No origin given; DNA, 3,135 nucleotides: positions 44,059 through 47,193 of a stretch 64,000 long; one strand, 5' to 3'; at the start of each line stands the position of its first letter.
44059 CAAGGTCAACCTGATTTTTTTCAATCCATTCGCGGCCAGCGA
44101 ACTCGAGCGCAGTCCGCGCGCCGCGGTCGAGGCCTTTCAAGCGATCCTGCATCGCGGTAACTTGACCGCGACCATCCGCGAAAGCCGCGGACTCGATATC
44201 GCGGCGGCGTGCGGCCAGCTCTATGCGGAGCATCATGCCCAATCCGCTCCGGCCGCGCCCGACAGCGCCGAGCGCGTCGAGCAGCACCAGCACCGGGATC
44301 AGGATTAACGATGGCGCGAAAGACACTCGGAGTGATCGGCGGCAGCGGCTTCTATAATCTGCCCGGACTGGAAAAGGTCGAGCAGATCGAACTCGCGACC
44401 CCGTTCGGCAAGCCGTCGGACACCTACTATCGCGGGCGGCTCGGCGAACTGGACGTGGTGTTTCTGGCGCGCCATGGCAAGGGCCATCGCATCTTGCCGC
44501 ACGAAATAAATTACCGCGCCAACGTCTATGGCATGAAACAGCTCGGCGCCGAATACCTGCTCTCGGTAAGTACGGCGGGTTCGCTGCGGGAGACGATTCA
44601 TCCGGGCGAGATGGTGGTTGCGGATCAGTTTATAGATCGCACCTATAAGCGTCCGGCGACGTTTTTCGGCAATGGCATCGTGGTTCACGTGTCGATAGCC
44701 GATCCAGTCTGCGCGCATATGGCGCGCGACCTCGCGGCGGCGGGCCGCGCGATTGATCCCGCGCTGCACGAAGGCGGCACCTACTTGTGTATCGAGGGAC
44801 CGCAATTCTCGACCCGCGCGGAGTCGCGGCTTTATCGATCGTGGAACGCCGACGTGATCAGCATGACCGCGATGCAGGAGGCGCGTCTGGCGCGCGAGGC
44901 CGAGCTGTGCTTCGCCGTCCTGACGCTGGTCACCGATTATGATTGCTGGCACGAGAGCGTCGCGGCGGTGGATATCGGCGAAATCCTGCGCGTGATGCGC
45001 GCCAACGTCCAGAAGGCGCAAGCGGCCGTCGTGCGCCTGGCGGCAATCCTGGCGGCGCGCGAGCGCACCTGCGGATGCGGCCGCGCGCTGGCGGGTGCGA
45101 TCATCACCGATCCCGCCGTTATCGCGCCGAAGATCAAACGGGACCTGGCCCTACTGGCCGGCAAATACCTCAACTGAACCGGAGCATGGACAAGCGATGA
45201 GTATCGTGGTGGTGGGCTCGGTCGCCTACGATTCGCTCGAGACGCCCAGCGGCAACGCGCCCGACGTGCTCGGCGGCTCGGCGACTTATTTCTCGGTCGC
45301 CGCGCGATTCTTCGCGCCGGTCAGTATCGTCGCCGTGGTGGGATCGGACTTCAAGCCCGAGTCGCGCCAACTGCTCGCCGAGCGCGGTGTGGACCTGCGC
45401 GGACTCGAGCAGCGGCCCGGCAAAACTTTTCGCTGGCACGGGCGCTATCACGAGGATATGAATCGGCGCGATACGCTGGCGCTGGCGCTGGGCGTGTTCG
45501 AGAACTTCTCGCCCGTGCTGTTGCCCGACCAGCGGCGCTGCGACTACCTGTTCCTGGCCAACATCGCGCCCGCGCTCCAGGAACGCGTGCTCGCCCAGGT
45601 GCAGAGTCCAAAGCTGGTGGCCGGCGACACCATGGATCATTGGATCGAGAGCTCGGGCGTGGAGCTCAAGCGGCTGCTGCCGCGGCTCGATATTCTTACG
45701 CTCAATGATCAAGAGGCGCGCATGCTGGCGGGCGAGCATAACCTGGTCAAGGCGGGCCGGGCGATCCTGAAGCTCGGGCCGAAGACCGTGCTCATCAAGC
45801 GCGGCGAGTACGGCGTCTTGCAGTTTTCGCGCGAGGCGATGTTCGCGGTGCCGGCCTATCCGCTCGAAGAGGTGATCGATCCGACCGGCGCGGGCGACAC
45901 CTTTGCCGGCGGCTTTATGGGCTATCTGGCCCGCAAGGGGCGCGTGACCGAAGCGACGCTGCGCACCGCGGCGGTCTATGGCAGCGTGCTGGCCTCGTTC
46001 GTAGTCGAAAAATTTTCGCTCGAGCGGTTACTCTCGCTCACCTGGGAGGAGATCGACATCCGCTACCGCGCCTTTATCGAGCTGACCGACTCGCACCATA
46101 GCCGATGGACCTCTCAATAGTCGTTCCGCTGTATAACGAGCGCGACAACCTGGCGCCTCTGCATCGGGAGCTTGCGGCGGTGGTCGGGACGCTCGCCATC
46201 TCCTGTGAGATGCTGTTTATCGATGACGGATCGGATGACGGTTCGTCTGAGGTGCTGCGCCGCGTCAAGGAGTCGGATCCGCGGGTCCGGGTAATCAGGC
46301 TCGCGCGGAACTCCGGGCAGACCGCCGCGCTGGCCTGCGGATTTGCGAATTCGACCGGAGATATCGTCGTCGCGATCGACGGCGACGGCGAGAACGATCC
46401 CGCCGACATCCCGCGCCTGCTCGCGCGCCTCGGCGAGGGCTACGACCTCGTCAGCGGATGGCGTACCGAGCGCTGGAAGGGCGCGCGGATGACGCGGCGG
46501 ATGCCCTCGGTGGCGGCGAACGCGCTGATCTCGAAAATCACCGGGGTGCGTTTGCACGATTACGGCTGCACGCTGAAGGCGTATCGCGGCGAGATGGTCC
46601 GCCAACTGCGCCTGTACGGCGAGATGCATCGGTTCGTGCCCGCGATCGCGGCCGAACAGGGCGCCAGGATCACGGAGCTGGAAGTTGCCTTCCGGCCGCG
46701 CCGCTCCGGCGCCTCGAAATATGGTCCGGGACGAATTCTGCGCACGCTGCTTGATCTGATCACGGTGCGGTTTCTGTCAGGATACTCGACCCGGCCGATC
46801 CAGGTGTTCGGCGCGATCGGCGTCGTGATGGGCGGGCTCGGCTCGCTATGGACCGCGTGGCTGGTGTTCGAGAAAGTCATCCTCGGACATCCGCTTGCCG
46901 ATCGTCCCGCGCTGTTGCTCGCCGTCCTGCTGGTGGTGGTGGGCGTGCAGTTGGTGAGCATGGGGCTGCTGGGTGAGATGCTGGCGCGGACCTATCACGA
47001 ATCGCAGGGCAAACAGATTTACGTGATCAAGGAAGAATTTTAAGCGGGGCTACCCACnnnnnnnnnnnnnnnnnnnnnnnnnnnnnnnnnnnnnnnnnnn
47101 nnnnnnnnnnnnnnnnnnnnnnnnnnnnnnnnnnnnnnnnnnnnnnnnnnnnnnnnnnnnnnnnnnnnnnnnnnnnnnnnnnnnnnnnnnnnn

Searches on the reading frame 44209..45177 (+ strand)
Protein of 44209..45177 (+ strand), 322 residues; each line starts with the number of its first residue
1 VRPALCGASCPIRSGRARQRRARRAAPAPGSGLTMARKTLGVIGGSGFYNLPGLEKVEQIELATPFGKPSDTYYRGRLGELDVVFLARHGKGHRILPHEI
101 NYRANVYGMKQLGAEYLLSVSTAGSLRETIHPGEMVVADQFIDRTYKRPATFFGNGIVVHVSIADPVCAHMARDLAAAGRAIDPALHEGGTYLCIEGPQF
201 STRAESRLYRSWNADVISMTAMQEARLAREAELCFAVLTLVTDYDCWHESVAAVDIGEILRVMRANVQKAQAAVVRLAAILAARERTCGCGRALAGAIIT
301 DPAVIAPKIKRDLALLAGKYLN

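Call 65: search_protein_families(library=ncbifam, proteins=[window:44209-45177:+], max_evalue=0.00001)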
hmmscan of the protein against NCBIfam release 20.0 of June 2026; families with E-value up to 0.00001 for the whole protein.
window:44209-45177:+ (322 aa): 12 families
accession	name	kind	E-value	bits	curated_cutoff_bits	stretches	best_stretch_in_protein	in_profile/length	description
NF006492.0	PRK08931.1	equivalog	4.4e-110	367.6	437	1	36-321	2-289/291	S-methyl-5'-thioadenosine phosphorylase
NF005657.0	PRK07432.1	equivalog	8.3e-103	343.5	453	1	35-321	1-290/291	S-methyl-5'-thioadenosine phosphorylase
TIGR01694.1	MTAP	equivalog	2.9e-89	298.6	274.85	1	40-275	2-235/240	S-methyl-5'-thioadenosine phosphorylase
NF006334.0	PRK08564.1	equivalog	1.4e-87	293.2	382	1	37-298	7-266/267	S-methyl-5'-thioadenosine phosphorylase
NF005876.0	PRK07823.1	equivalog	7.2e-74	248.3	306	1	35-297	3-260/267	S-methyl-5'-thioadenosine phosphorylase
NF006599.0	PRK09136.1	equivalog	1.3e-59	201.4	223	1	39-278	3-244/247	S-methyl-5'-thioinosine phosphorylase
NF006054.0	PRK08202.1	equivalog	9.2e-22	77.8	218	1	90-275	82-268/274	purine-nucleoside phosphorylase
TIGR01698.1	PUNP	equivalog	7.7e-19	68.1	302.6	1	72-282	42-241/245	purine-nucleoside phosphorylase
TIGR01697.1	PNPH-PUNA-XAPA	subfamily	1.8e-18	66.8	197.1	1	74-274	44-242/247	inosine/guanosine/xanthosine phosphorylase family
TIGR01700.1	PNPH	equivalog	3.2e-15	56.2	293.35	1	76-277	46-247/249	purine nucleoside phosphorylase I, inosine and guanosine-specific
TIGR01699.1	XAPA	equivalog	2.9e-10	40.1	370.9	1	85-244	53-214/248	xanthosine phosphorylase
TIGR03468.1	HpnG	hypoth_equivalog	7.9e-06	25.6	187.1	0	103-243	35-156/212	hopanoid-associated phosphorylase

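Call 66: search_protein_families(library=pfam, proteins=[window:44209-45177:+], max_evalue=0.00001)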
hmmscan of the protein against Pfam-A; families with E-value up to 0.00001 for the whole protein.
window:44209-45177:+ (322 aa): 1 family
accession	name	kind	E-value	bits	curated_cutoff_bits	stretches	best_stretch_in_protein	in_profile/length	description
PF01048.26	PNP_UDP_1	-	9.6e-45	153.2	25.1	1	40-277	2-231/233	Phosphorylase superfamily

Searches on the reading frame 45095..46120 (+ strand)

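Call 65: search_protein_families(library=ncbifam, proteins=[window:45095-46120:+], max_evalue=0.00001)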
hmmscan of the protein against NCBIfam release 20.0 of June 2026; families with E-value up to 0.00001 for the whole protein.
window:45095-46120:+ (341 aa): 15 families
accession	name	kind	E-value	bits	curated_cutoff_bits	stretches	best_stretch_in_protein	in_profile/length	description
TIGR04382.1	myo_inos_iolC_N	equivalog_domain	8e-17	61.5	300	1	187-308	178-294/309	5-dehydro-2-deoxygluconokinase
TIGR02152.1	D_ribokin_bact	equivalog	2.4e-16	59.9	299.65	1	193-297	171-278/298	ribokinase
NF049991.1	TagKinase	equivalog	8.3e-13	47.8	420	1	190-296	187-292/321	tagatose kinase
NF040938.1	KDG_KDGal_kin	equivalog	9.4e-12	44.6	400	1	189-294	174-278/305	bifunctional 2-dehydro-3-deoxygluconokinase/2-dehydro-3-deoxygalactonokinase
TIGR03168.1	1-PFK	subfamily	1.3e-11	44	216.4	1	204-304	183-286/305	hexose kinase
TIGR03828.1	pfkB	equivalog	8.6e-11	41.4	292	1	209-306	193-288/305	1-phosphofructokinase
NF053626.1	RibKinHalex1628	equivalog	1.2e-10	41.4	330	1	60-301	38-274/293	ATP-dependent ribose-1-phosphate kinase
TIGR02198.1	rfaE_dom_I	equivalog_domain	3e-10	39.7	345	1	200-307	193-300/315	D-glycero-beta-D-manno-heptose-7-phosphate kinase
NF052444.1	DhDoxglucKinKdgK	equivalog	1e-09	38.2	400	1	198-305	189-291/303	2-dehydro-3-deoxygluconokinase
NF006957.1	PRK09434.1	equivalog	1.4e-09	37.9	450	1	191-287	173-269/302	fructokinase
NF008353.0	PRK11142.1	equivalog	1.7e-09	37.6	341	1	193-287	174-272/307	ribokinase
NF041164.1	NucKinThplmales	equivalog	1.8e-09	37.2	450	1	163-306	139-274/295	nucleoside kinase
NF007321.0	PRK09813.1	equivalog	4.1e-09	36.3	247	1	70-294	35-249/261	fructoselysine 6-kinase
NF041332.1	KDG_KDGal_kin_Halo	equivalog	7e-09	35.5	440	1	190-293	182-286/320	bifunctional 2-dehydro-3-deoxygluconokinase/2-dehydro-3-deoxygalactonokinase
NF047869.1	myo_kin_aldol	exception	8.5e-07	27.7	600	1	183-301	189-313/586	bifunctional 5-dehydro-2-deoxygluconokinase/5-dehydro-2-deoxyphosphogluconate aldolase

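Call 66: search_protein_families(library=pfam, proteins=[window:45095-46120:+], max_evalue=0.00001)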
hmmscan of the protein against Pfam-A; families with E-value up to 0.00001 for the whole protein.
window:45095-46120:+ (341 aa): 2 families
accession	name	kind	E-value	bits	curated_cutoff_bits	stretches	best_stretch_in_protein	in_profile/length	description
PF00294.29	PfkB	-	4.1e-29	102.3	25.8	1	59-308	35-294/302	pfkB family carbohydrate kinase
PF08543.17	Phos_pyr_kin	-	6.8e-07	29.4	27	1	160-289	81-222/246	Phosphomethylpyrimidine kinase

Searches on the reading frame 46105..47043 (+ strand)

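Call 65: search_protein_families(library=ncbifam, proteins=[window:46105-47043:+], max_evalue=0.00001)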
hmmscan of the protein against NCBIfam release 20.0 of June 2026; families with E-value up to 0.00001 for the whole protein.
window:46105-47043:+ (312 aa): 15 families
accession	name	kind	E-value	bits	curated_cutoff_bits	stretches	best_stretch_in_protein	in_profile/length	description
NF007986.1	PRK10714.1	equivalog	6e-58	196.3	529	1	3-309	8-309/316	undecaprenyl-phosphate 4-deoxy-4-formamido-L-arabinose transferase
NF047588.1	GlcsyltransPgfSStrep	equivalog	1.4e-41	142.7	500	1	1-310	1-304/308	glycosyltransferase PgfS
TIGR04182.1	glyco_TIGR04182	equivalog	7.5e-21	74.8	325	1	2-299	1-288/293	S-layer glycoprotein N-glycosyltransferase AglJ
TIGR03937.1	PgaC_IcaA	equivalog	7.2e-16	58.1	422.3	1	3-96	47-137/407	poly-beta-1,6-N-acetyl-D-glucosamine synthase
NF041391.1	DPhHxTase_Halo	equivalog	3.3e-12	45.8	375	1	10-170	4-155/213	dolichyl-phosphate hexose transferase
NF007482.0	PRK10073.1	equivalog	2.4e-11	43.2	423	1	2-106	7-107/334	glycosyltransferase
TIGR03965.1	mycofact_glyco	equivalog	9.2e-11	41.3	280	1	2-109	75-179/467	mycofactocin biosynthesis glycosyltransferase MftF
NF041875.1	EPS_EpsD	equivalog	7.9e-10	38.6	370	1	3-109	1-104/325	exopolysaccharide biosynthesis glycosyltransferase EpsD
NF047683.1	TeichurnBiosyTuaG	equivalog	1.8e-09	37.6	400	1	3-100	8-102/252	teichuronic acid biosynthesis protein TuaG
TIGR04283.1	glyco_like_mftF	equivalog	1.7e-08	34.3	182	1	3-97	1-85/221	TIGR04283 family arsenosugar biosynthesis glycosyltransferase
NF045692.1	OglycostaseCruG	equivalog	2.8e-08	33.1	600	1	3-117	43-161/386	2'-O-glycosyltransferase CruG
TIGR03111.1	glyc2_xrt_Gpos1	hypoth_equivalog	1.1e-07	31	363.95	1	3-109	51-156/439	TIGR03111 family XrtG-associated glycosyltransferase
NF058614.1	PPMAGASynPpgS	equivalog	2.2e-07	30.6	370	1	2-167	1-164/226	polyprenyl-phospho-N-acetylgalactosaminyl synthase PpgS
TIGR04242.1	nodulat_NodC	equivalog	3.6e-07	29.5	550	1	4-108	51-155/395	chitooligosaccharide synthase NodC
NF038302.1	EPS_HpsE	equivalog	4.5e-06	25.8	300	1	1-95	1-97/307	hormogonium polysaccharide biosynthesis glycosyltransferase HpsE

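Call 66: search_protein_families(library=pfam, proteins=[window:46105-47043:+], max_evalue=0.00001)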
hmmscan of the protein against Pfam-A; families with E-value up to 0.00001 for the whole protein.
window:46105-47043:+ (312 aa): 1 family
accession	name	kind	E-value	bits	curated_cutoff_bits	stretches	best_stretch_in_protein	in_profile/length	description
PF00535.33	Glycos_transf_2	-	2.1e-28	99.8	23.3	1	4-166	1-165/168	Glycosyl transferase family 2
